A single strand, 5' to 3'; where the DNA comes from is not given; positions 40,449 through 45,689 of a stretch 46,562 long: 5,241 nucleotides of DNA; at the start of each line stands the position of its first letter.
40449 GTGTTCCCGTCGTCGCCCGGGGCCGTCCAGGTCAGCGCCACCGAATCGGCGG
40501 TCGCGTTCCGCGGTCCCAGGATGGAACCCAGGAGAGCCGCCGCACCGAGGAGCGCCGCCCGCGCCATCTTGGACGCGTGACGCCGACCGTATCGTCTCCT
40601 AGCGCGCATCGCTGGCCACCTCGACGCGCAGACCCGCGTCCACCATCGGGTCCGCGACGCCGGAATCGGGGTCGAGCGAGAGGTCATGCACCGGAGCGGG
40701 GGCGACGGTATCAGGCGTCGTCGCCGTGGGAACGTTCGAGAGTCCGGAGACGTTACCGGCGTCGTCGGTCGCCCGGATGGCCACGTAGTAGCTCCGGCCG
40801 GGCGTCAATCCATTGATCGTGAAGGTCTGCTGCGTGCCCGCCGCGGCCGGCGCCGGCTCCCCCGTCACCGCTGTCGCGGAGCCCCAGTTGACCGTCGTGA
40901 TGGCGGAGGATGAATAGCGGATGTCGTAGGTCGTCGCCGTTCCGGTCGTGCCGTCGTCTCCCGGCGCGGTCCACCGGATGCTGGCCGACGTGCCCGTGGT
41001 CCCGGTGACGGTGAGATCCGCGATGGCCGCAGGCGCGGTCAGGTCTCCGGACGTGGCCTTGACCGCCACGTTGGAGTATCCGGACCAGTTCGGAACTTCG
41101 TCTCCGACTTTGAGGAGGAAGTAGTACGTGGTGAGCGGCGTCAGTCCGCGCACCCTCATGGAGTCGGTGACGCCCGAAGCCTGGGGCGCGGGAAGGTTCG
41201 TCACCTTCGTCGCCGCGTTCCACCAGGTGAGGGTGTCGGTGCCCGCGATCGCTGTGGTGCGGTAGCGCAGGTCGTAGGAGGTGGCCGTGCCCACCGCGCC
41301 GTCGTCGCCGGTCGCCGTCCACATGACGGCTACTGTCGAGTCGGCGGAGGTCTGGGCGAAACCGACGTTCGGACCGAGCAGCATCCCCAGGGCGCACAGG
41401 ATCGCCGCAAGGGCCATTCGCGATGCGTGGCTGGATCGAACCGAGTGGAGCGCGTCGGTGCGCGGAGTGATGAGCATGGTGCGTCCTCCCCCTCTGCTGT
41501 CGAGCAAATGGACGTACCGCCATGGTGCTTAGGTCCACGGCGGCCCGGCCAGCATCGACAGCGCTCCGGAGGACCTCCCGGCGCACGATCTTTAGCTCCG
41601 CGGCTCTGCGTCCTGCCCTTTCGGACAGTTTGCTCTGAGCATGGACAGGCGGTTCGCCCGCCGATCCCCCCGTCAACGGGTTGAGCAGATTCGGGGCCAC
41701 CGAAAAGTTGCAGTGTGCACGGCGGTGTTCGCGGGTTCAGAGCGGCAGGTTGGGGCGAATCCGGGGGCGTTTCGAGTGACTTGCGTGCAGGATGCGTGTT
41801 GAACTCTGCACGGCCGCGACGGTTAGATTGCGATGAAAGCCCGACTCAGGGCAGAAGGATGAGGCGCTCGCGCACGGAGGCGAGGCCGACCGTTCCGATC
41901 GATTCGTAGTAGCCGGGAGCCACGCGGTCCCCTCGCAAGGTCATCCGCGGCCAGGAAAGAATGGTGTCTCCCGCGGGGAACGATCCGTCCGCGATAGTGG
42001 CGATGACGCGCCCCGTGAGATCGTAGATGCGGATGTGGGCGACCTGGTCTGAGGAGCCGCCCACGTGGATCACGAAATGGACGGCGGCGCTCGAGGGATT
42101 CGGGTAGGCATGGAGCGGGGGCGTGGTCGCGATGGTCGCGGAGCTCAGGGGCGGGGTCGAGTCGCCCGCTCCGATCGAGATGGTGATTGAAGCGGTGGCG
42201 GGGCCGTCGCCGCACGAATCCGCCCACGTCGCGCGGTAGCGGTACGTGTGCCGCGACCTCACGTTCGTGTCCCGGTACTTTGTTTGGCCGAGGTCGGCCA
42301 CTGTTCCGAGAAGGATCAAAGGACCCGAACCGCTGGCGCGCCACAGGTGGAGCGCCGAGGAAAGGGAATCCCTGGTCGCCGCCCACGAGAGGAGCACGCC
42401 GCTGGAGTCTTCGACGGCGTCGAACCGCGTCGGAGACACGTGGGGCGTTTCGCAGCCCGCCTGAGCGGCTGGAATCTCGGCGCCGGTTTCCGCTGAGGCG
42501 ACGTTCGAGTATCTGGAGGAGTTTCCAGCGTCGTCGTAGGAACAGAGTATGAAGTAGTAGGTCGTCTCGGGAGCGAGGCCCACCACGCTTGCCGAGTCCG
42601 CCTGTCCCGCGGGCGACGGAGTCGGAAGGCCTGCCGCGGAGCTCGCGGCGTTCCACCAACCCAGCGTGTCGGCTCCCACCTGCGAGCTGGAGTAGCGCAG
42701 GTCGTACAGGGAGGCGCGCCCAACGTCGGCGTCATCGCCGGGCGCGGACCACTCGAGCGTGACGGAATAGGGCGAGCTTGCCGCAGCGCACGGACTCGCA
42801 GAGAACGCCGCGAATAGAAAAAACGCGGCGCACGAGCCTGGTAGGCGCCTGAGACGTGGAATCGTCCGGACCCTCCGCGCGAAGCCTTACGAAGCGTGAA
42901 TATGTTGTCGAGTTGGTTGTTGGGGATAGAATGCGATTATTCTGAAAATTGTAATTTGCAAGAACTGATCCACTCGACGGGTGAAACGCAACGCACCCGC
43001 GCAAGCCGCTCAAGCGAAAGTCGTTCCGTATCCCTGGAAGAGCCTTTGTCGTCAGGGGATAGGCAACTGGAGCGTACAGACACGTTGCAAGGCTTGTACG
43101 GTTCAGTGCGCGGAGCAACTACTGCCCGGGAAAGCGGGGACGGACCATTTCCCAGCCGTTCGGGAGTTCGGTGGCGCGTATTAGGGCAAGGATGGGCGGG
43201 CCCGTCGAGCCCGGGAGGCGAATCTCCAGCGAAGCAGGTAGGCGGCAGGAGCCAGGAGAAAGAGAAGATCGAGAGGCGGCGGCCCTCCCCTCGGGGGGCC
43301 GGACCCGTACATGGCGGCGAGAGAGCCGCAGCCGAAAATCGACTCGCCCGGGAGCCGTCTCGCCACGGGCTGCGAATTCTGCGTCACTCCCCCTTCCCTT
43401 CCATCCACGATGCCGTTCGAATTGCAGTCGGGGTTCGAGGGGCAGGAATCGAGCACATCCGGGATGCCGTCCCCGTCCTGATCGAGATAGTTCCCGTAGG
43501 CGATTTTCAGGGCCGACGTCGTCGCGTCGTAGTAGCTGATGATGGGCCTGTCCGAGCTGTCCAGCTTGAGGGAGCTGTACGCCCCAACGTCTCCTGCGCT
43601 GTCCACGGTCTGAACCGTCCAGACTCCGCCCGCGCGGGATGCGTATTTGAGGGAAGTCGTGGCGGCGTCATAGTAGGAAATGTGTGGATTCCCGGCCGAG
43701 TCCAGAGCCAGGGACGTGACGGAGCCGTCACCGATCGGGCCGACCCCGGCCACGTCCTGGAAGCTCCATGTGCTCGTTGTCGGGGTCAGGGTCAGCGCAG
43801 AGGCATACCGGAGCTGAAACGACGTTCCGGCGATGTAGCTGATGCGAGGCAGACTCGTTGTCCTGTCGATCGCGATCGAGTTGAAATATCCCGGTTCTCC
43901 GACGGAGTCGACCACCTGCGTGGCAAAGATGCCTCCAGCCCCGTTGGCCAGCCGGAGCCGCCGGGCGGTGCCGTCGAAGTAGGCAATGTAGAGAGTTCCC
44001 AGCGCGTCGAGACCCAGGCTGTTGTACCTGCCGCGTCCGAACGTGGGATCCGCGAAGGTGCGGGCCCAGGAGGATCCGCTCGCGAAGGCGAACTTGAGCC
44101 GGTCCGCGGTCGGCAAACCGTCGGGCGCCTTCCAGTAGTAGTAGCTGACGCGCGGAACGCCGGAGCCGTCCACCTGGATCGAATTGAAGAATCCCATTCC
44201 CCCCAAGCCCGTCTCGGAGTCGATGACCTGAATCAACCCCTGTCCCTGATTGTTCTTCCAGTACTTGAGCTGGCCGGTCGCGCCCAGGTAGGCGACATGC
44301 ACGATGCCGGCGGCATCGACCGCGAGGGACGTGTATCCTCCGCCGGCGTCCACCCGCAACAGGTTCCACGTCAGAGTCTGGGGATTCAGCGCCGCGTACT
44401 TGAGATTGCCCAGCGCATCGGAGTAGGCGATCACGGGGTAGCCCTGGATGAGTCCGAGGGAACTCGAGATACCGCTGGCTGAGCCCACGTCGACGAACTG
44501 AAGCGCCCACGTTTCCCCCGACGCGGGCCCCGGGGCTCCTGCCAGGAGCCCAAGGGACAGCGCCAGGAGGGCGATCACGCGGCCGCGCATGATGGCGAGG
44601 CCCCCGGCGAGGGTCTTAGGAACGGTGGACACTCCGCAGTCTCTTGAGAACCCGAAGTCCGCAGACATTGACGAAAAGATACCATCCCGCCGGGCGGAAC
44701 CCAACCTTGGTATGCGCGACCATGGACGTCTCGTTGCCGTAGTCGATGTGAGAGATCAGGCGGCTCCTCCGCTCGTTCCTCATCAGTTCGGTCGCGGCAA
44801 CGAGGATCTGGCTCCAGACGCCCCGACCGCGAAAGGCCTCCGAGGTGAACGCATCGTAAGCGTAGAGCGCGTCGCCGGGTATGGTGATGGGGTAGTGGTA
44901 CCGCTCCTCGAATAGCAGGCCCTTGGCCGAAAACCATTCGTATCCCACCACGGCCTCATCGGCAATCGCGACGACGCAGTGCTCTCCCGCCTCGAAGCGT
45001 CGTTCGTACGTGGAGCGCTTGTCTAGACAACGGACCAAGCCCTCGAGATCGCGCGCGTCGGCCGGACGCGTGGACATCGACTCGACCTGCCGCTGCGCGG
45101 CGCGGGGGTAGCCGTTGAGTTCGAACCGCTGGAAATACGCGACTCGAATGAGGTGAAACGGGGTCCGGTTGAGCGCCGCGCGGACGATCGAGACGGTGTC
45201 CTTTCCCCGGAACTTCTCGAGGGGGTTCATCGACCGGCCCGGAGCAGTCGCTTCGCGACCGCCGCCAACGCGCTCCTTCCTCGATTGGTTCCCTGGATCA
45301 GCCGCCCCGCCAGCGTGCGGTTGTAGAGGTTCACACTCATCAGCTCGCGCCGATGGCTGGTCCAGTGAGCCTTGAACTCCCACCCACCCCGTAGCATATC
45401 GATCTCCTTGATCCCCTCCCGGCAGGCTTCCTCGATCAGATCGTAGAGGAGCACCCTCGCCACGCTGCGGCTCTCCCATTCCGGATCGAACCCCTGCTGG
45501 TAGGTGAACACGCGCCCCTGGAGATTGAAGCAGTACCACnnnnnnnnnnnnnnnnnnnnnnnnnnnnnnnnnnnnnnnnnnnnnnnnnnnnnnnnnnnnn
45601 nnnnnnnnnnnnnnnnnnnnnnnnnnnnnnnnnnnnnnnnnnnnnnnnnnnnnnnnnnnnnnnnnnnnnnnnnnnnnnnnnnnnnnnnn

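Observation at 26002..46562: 20-kb single-strand envelope locus mixing exosortase-locus marker genes with T9SS-type cargo and a PorV-like gene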

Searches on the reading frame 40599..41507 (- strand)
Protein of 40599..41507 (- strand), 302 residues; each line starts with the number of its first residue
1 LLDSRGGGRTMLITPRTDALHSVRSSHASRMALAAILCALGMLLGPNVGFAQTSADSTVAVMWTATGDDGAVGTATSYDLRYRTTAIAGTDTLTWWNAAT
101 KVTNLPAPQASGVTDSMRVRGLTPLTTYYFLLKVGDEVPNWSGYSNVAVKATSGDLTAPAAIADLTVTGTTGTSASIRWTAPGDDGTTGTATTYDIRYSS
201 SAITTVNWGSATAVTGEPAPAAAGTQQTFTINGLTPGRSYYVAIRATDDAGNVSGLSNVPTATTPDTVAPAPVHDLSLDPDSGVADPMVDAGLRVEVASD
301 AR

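Call 6: search_protein_families(library=ncbifam, proteins=[window:40599-41507:-], max_evalue=0.01)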
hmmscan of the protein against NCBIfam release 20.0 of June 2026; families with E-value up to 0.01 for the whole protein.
window:40599-41507:- (302 aa): 4 families
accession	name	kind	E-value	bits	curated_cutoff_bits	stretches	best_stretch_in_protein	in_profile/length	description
NF045522.1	MXAN_2561_fam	equivalog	1.7e-07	31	150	1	217-263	214-257/304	MXAN_2561 family MXYO-CTERM-anchored protein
TIGR00868.1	hCaCC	subfamily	2.4e-07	29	900.85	1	150-259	747-861/863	calcium-activated chloride channel protein 1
NF041611.1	exoglucan_CbhB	equivalog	2.8e-06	25.6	1950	1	152-271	699-802/997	exoglucanase CbhB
NF033841.2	small_YshB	equivalog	0.0023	17.8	34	1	22-40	16-34/40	YshB family small membrane protein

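Call 7: search_protein_families(library=pfam, proteins=[window:40599-41507:-], max_evalue=0.01)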
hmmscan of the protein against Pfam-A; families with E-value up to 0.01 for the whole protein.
window:40599-41507:- (302 aa): 6 families
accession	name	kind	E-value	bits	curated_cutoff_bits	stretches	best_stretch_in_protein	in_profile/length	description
PF00041.27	fn3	-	3e-16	59.8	25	2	161-255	2-76/84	Fibronectin type III domain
PF16656.11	Pur_ac_phosph_N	-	4.4e-11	43.6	30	2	165-258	6-87/93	Purple acid Phosphatase, N-terminal domain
PF25059.1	FN3_DSCAM-DSCAML_C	-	0.00021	22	39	1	224-264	42-82/89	DSCAM/DSCAML C-terminal Fn3-like domain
PF25788.1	Ig_Rha78A_N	-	0.00039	21.1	27.4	0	170-260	15-97/105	Rha78A-like, N-terminal immunoglobulin domain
PF16794.11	fn3_4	-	0.00041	20.7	27.1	0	171-255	15-97/103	Fibronectin-III type domain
PF10179.15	NDNF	-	0.002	18.6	27.3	0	223-258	85-120/127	Neuron-derived neurotrophic factor, first Fn(III) domain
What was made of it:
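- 40599..41477 (-): Secreted protein with two FN3 domains and no CTD, 292 aa. fn3 59.8 bits (call 7).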

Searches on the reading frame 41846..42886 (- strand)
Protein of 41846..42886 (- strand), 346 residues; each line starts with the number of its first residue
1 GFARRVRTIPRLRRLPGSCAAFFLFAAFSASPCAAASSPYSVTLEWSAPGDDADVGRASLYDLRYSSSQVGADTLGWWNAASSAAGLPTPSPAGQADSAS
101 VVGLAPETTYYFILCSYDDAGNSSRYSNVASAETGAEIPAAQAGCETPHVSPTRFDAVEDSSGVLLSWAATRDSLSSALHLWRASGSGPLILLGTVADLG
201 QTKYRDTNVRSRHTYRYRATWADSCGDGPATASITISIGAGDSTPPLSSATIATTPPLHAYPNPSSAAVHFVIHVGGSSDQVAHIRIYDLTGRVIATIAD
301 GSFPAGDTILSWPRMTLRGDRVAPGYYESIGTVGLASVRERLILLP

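Call 6: search_protein_families(library=ncbifam, proteins=[window:41846-42886:-], max_evalue=0.01)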
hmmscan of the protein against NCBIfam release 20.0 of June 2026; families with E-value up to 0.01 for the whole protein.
window:41846-42886:- (346 aa): 3 families
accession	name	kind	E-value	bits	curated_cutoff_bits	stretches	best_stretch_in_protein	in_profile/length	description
TIGR04183.1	Por_Secre_tail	domain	6.8e-05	22.8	23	1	261-299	2-37/72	T9SS type A sorting domain-containing protein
NF005176.1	PRK06655.1-1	equivalog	0.00051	20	230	1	280-328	96-144/197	flagellar hook assembly protein FlgD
NF033707.1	T9SS_sortase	equivalog_domain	0.0021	15.7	420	1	258-327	999-1071/1095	type IX secretion system sortase PorU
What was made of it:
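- On Type IX secretion cargo: Gene 41846-42862: 22.8, just below (call 6).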

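Call 7: search_protein_families(library=pfam, proteins=[window:41846-42886:-], max_evalue=0.01)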
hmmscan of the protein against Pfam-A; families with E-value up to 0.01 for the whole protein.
window:41846-42886:- (346 aa): 4 families
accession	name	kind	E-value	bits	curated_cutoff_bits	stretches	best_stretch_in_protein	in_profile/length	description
PF00041.27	fn3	-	1.9e-07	31.6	25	1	37-131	11-82/84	Fibronectin type III domain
PF16656.11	Pur_ac_phosph_N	-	0.0005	21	30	0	38-128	11-87/93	Purple acid Phosphatase, N-terminal domain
PF18962.6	Por_Secre_tail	-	0.004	17.9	27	1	261-295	2-34/75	Secretion system C-terminal sorting domain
PF13860.13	FlgD_ig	-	0.004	17.6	27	1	277-327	20-69/79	FlgD Ig-like domain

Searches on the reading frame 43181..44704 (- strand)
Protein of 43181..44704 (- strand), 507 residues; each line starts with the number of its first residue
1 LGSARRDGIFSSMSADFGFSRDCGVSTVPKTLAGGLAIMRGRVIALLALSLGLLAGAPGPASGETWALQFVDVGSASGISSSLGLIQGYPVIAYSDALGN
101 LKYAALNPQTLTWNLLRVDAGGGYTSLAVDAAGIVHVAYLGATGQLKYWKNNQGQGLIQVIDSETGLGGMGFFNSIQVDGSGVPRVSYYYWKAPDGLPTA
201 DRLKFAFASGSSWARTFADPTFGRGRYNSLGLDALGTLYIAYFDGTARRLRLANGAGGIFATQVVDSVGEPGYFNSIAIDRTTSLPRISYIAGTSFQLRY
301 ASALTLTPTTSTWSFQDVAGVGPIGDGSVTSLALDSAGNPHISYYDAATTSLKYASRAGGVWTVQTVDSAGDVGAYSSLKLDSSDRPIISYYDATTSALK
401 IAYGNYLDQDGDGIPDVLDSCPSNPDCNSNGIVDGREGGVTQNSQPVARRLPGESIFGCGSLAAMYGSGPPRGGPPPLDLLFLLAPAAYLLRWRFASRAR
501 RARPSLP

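Call 8: search_protein_families(library=ncbifam, proteins=[window:43181-44704:-], max_evalue=0.01)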
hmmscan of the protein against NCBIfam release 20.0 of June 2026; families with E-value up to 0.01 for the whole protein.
window:43181-44704:- (507 aa): 0 families

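Call 9: search_protein_families(library=pfam, proteins=[window:43181-44704:-], max_evalue=0.01)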
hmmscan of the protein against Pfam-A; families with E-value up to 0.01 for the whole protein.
window:43181-44704:- (507 aa): 2 families
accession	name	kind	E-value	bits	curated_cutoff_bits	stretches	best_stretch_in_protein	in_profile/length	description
PF02412.23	TSP_3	-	0.0011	19.1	25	1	408-427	15-34/36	Thrombospondin type 3 repeat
PF15892.11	BNR_4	-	0.002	18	27.3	0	329-367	227-269/272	BNR repeat-containing family member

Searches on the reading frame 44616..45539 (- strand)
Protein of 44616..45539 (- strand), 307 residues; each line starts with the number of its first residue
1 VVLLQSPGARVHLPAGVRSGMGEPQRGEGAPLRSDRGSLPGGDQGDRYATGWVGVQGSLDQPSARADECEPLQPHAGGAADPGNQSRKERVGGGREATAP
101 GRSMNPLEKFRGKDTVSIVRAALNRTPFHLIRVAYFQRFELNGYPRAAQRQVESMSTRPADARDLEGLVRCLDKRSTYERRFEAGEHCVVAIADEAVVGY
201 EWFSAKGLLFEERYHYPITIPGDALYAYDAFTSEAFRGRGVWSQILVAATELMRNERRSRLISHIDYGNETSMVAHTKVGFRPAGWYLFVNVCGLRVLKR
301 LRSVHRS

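Call 8: search_protein_families(library=ncbifam, proteins=[window:44616-45539:-], max_evalue=0.01)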
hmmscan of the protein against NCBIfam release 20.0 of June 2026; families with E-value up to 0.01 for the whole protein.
window:44616-45539:- (307 aa): 2 families
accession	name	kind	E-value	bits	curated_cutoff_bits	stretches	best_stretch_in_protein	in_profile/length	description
NF040503.1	resist_ArsN1a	equivalog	0.0012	18.6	170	1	186-287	46-139/159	arsinothricin resistance N-acetyltransferase ArsN1 family A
NF043067.1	AAC_6p_group_E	equivalog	0.0055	16.6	140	1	226-282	72-128/140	aminoglycoside 6'-N-acetyltransferase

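Call 9: search_protein_families(library=pfam, proteins=[window:44616-45539:-], max_evalue=0.01)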
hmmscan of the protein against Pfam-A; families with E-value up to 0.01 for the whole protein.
window:44616-45539:- (307 aa): 2 families
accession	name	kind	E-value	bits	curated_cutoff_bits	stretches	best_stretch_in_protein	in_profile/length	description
PF00583.31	Acetyltransf_1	-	7.6e-05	23.4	20.7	1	177-281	24-116/116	Acetyltransferase (GNAT) family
PF13302.13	Acetyltransf_3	-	0.0039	18.3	25.4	1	233-282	88-138/138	Acetyltransferase (GNAT) domain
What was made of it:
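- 44616..45230 (-): GNAT acetyltransferase, 204 aa. PF00583 (call 9).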
